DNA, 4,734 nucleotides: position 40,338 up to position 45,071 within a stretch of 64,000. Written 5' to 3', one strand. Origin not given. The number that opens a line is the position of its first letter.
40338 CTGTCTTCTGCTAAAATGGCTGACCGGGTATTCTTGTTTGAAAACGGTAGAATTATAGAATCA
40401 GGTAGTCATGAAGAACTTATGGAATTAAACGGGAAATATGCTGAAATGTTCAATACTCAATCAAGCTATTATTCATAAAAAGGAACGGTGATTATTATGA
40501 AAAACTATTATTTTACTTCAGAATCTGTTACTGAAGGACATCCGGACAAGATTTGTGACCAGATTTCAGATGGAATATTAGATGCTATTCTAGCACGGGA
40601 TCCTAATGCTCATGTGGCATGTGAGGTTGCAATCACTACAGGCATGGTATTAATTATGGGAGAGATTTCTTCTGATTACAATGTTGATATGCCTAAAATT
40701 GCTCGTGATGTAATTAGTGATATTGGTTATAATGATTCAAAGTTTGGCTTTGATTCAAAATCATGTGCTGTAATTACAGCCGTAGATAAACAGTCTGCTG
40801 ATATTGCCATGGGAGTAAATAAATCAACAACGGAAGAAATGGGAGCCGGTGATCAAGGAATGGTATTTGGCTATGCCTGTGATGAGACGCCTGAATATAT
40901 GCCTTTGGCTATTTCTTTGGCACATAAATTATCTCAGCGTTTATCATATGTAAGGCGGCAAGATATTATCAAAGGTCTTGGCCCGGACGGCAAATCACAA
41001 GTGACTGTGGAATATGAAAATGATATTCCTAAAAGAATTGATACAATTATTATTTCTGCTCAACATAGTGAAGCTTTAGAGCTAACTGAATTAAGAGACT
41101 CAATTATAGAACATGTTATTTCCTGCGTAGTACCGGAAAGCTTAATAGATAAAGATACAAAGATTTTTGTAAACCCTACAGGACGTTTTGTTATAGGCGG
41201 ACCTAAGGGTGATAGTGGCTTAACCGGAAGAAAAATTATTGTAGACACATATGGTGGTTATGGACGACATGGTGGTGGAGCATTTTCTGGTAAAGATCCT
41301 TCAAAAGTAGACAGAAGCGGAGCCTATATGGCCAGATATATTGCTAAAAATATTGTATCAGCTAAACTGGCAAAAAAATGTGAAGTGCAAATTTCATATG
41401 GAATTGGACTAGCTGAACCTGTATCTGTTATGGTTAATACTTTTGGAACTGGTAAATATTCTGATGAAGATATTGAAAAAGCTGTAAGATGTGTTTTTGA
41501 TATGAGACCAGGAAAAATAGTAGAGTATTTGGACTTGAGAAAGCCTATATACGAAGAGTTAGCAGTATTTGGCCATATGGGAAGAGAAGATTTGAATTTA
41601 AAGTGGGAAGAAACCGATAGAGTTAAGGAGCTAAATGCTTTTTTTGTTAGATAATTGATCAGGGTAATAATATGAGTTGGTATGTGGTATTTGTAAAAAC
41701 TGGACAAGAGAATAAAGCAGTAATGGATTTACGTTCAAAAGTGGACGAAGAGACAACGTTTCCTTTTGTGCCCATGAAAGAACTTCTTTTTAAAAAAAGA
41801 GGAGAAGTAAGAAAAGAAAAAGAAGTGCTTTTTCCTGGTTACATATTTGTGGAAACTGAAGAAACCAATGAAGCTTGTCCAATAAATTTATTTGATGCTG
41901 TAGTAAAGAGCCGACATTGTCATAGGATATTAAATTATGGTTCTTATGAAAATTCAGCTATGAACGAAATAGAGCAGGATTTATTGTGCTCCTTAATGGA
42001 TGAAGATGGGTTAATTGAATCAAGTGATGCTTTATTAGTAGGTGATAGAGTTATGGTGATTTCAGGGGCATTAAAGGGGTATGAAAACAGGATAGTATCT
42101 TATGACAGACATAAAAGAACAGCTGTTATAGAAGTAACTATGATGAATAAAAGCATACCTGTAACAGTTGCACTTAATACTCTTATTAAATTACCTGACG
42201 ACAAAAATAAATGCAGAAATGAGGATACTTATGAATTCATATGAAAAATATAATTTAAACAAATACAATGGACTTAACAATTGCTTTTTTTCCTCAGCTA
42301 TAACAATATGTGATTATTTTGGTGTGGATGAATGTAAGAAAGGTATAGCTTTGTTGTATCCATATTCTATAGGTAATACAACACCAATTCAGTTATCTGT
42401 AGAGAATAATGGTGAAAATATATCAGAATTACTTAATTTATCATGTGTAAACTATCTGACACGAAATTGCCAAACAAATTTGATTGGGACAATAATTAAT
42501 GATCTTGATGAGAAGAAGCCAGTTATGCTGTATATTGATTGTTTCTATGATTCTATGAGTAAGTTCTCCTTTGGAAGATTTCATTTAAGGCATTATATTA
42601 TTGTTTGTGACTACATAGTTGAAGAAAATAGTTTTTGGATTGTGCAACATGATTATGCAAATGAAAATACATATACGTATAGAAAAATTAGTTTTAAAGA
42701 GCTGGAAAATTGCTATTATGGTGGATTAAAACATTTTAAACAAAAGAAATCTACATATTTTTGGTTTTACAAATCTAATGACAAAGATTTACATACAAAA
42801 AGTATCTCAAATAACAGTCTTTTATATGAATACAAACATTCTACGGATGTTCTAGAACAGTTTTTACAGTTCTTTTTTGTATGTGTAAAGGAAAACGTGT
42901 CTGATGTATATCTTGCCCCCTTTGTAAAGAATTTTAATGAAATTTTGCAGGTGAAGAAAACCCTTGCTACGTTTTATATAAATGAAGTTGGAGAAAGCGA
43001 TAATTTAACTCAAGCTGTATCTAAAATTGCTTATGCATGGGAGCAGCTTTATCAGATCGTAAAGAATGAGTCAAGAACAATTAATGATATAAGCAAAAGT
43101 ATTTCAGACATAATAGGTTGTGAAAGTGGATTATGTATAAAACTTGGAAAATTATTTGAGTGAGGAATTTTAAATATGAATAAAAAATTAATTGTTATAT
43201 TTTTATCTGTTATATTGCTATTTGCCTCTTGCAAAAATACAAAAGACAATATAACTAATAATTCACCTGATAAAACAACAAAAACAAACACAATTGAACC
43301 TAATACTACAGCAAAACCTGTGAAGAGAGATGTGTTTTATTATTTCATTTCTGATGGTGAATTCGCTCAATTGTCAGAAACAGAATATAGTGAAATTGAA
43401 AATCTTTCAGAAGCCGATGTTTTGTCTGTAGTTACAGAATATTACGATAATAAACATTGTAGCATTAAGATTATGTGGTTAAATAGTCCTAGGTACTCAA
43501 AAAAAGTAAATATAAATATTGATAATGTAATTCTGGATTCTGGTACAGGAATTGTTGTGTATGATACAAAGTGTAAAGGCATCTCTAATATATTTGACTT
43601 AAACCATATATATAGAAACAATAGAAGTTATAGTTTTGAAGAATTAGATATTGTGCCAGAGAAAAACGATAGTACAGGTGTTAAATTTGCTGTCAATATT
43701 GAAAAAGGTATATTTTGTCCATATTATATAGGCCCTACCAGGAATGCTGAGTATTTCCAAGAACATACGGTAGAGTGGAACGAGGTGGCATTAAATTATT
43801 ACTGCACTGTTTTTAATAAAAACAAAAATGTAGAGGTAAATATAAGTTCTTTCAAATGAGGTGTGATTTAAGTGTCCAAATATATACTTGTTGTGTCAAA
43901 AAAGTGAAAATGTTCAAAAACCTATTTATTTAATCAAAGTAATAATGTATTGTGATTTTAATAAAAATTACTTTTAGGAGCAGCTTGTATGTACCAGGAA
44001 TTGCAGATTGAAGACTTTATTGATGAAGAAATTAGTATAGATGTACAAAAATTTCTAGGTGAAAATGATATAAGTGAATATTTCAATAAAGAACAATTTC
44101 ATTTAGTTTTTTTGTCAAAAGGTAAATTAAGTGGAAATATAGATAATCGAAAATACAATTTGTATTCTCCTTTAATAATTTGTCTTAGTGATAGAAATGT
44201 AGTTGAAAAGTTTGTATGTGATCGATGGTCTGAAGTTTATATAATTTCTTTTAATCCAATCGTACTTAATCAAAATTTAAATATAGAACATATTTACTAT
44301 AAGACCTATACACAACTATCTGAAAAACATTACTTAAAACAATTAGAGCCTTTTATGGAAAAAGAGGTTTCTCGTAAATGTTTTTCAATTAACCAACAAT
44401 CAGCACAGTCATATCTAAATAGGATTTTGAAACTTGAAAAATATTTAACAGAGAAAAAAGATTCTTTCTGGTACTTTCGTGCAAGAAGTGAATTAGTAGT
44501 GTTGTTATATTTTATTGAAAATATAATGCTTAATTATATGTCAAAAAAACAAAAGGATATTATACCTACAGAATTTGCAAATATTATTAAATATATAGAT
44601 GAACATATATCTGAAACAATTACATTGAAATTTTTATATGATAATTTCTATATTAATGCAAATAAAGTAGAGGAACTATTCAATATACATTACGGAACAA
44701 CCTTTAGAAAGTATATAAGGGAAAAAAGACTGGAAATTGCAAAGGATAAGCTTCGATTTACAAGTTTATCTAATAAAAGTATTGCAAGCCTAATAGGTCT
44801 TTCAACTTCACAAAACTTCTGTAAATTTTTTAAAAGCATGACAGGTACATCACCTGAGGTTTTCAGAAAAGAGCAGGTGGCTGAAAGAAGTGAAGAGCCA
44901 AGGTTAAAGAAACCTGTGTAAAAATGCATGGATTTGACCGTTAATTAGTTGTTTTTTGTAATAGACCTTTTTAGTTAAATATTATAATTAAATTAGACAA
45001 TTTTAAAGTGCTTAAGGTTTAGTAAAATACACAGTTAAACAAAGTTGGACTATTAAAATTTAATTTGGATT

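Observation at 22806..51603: Hybrid RiPP / acyl-carrier biosynthetic system with two precursors, two radical SAM enzymes, YcaO and a KS/C-domain-free acylation machinery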

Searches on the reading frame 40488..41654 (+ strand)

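Call 4: search_protein_families(library=pfam, proteins=[window:40488-41654:+], max_evalue=0.01)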
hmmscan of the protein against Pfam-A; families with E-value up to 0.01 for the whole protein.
window:40488-41654:+ (388 aa): 3 families
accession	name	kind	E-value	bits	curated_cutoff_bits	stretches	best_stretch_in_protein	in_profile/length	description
PF02773.21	S-AdoMet_synt_C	-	1.6e-67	226.1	25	1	236-374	1-137/138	S-adenosylmethionine synthetase, C-terminal domain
PF02772.21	S-AdoMet_synt_M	-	1.8e-47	160.8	29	1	117-234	1-120/120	S-adenosylmethionine synthetase, central domain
PF00438.25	S-AdoMet_synt_N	-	2.9e-43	146.9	33.1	1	6-104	1-99/99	S-adenosylmethionine synthetase, N-terminal domain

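Call 7: search_protein_families(library=ncbifam, proteins=[window:40488-41654:+], max_evalue=0.01)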
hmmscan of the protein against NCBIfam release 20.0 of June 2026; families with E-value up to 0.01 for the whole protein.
window:40488-41654:+ (388 aa): 1 family
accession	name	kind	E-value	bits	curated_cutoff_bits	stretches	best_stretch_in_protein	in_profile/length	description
TIGR01034.1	metK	equivalog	1.8e-175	583.4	309.4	1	9-385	2-376/377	methionine adenosyltransferase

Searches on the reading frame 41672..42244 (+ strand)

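Call 5: search_protein_families(library=pfam, proteins=[window:41672-42244:+], max_evalue=0.01)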
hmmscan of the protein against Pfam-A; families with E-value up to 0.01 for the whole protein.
window:41672-42244:+ (190 aa): 2 families
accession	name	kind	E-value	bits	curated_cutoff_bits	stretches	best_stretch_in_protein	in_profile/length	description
PF02357.24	NusG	-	1.4e-11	45.1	22.2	1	1-87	1-75/93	Transcription termination factor nusG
PF00467.35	KOW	-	0.00021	21.4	22.3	1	123-153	1-31/32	KOW motif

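Call 8: search_protein_families(library=ncbifam, proteins=[window:41672-42244:+], max_evalue=0.01)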
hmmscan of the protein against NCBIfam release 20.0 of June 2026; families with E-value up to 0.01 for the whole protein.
window:41672-42244:+ (190 aa): 8 families
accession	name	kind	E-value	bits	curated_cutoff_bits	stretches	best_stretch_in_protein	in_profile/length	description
NF033641.1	antiterm_LoaP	exception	7.2e-44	149.8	125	1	3-171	1-164/166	antiterminator LoaP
NF033644.1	antiterm_UpxY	subfamily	8.6e-16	58.3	100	1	3-166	1-159/164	UpxY family transcription antiterminator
TIGR01955.1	RfaH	equivalog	6e-14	52.3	144.5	1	3-169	1-156/159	transcription/translation regulatory transformer protein RfaH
TIGR00922.1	nusG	equivalog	1.3e-13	51.1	135.7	1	3-169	1-167/172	transcription termination/antitermination protein NusG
NF006534.0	PRK09014.1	equivalog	1.5e-13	50.9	124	1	2-167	3-155/162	transcription/translation regulatory transformer protein RfaH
TIGR01956.2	NusG_myco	equivalog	1.6e-11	44.3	150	1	115-171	180-236/239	transcription termination/antitermination protein NusG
TIGR00405.1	KOW_elon_Spt5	equivalog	1.2e-05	25.3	69.95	1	56-170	39-136/145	transcription elongation factor Spt5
TIGR01080.1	rplX_A_E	equivalog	0.008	16.5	47.65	0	123-167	44-88/116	50S ribosomal protein L24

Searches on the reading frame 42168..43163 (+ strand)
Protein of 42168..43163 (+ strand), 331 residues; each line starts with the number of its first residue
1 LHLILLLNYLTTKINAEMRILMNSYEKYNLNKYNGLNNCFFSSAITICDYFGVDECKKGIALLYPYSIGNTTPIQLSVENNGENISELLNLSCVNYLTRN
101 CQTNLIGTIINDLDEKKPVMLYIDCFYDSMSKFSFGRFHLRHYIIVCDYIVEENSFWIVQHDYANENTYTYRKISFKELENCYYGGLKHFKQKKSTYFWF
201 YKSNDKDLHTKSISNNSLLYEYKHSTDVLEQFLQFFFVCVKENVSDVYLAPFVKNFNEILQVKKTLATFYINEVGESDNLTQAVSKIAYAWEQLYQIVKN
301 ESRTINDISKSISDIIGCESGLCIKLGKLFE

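Call 5: search_protein_families(library=pfam, proteins=[window:42168-43163:+], max_evalue=0.01)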
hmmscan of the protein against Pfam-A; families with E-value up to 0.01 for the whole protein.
window:42168-43163:+ (331 aa): 0 families

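Call 8: search_protein_families(library=ncbifam, proteins=[window:42168-43163:+], max_evalue=0.01)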
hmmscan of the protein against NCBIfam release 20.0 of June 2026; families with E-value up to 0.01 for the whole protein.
window:42168-43163:+ (331 aa): 0 families

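Call 35: search_protein_families(library=ncbifam, proteins=[window:42168-43163:+], max_evalue=10)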
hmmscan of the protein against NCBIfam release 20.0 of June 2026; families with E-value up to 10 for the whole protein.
window:42168-43163:+ (331 aa): 2 families
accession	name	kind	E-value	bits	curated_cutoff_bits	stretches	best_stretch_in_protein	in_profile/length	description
NF045778.1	gas_vesic_GvpL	equivalog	0.1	12.3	200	1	240-310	66-134/260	gas vesicle protein GvpL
NF005639.0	PRK07400.1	equivalog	0.16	10.8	460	1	253-305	69-122/318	30S ribosomal protein S1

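Call 58: search_solved_structures(query=window:42168-43163:+, max_evalue=1)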
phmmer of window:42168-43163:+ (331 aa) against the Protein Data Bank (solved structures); distinct sequences matched with E-value up to 1: 0.

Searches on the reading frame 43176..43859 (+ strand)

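Call 5: search_protein_families(library=pfam, proteins=[window:43176-43859:+], max_evalue=0.01)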
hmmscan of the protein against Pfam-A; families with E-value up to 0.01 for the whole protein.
window:43176-43859:+ (227 aa): 0 families

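Call 8: search_protein_families(library=ncbifam, proteins=[window:43176-43859:+], max_evalue=0.01)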
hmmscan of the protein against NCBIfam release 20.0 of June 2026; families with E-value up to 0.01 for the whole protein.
window:43176-43859:+ (227 aa): 2 families
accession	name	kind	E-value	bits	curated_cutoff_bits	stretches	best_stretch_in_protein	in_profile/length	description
NF009144.0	PRK12496.1-1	equivalog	0.0057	16.7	297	0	107-144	101-138/176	hypothetical protein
NF050142.1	PG1828_fam_lipo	equivalog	0.0095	16.6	50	0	3-41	2-42/59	PG1828 family lipoprotein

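Call 35: search_protein_families(library=ncbifam, proteins=[window:43176-43859:+], max_evalue=10)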
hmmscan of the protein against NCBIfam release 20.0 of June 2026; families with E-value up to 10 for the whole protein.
window:43176-43859:+ (227 aa): 6 families
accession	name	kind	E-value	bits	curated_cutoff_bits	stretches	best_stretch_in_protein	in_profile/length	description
NF009144.0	PRK12496.1-1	equivalog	0.0057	16.7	297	1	107-144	101-138/176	hypothetical protein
NF050142.1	PG1828_fam_lipo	equivalog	0.0095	16.6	50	1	3-41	2-42/59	PG1828 family lipoprotein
NF058647.1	lipo_LytA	equivalog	0.014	15.6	110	1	3-48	2-41/107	acidic lipoprotein LytA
NF041428.1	TrsH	subfamily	0.02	15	150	1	3-45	2-45/149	TrsH/TraH family protein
NF045774.1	cytochro_C551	exception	0.051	13.5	118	1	1-39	1-39/110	cytochrome c551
NF052634.1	Riean_0653_fam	subfamily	0.53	11.2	57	1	3-36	2-34/176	Riean_0653 family protein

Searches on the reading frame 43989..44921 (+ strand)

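Call 5: search_protein_families(library=pfam, proteins=[window:43989-44921:+], max_evalue=0.01)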
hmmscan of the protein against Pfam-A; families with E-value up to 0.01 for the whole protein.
window:43989-44921:+ (310 aa): 1 family
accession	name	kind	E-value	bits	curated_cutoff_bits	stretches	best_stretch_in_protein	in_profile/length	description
PF12833.13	HTH_18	-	1.1e-15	58.1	33.6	1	221-294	6-79/80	Helix-turn-helix domain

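Call 8: search_protein_families(library=ncbifam, proteins=[window:43989-44921:+], max_evalue=0.01)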
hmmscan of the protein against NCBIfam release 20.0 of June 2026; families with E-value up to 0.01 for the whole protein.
window:43989-44921:+ (310 aa): 24 families
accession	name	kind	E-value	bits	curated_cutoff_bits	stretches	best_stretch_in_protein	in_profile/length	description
NF047788.1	TransRegPocR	equivalog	4.8e-14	52.3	500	1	187-299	182-294/296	transcriptional regulator PocR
NF047455.1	TF_Staph_AryK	equivalog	8.1e-14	50.8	850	1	113-303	75-266/759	transcriptional regulator AryK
TIGR04094.1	adjacent_YSIRK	equivalog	3.6e-12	45.9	200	1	194-293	285-383/383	YSIRK-targeted surface antigen transcriptional regulator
NF007860.0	PRK10572.1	equivalog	1.1e-11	44.1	208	1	174-298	160-287/292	arabinose operon transcriptional regulator AraC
NF049932.1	TranspRegBtr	equivalog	3.5e-10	39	900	1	96-295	75-265/531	bacillibactin transport transcriptional regulator Btr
NF010028.0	PRK13503.1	equivalog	4.5e-10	39.4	288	1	95-297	77-274/278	HTH-type transcriptional activator RhaS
TIGR02297.1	HpaA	equivalog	7e-10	38.6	274.65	1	20-294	29-286/287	4-hydroxyphenylacetate catabolism regulatory protein HpaA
NF006902.0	PRK09393.1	equivalog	1.3e-09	37.8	425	1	194-297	220-323/327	transcriptional regulator FtrA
NF033869.1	viru_reg_Rsp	equivalog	3.6e-08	32.3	400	1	195-304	148-256/701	AraC family transcriptional regulator Rsp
NF012144.2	ramA_TF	equivalog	6.3e-08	33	180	1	198-296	9-107/108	RamA family antibiotic efflux transcriptional regulator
NF007243.0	PRK09685.1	equivalog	1.7e-07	31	199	1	133-295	142-301/303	transcriptional regulator FeaR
NF007584.0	PRK10219.1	equivalog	2.1e-07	31.3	174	1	197-294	8-105/107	superoxide response transcriptional regulator SoxS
NF007693.0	PRK10371.1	equivalog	3.9e-07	29.6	253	1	197-301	201-305/309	transcriptional regulator MelR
NF052371.1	TransRegGbdRPseu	equivalog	1.8e-06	27.2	480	1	195-301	226-332/365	choline metabolism transcriptional regulator GbdR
NF050186.1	TransRegGliRPseudo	equivalog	6.1e-06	25.8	570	1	235-296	276-337/338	AraC family transcriptional regulator GliR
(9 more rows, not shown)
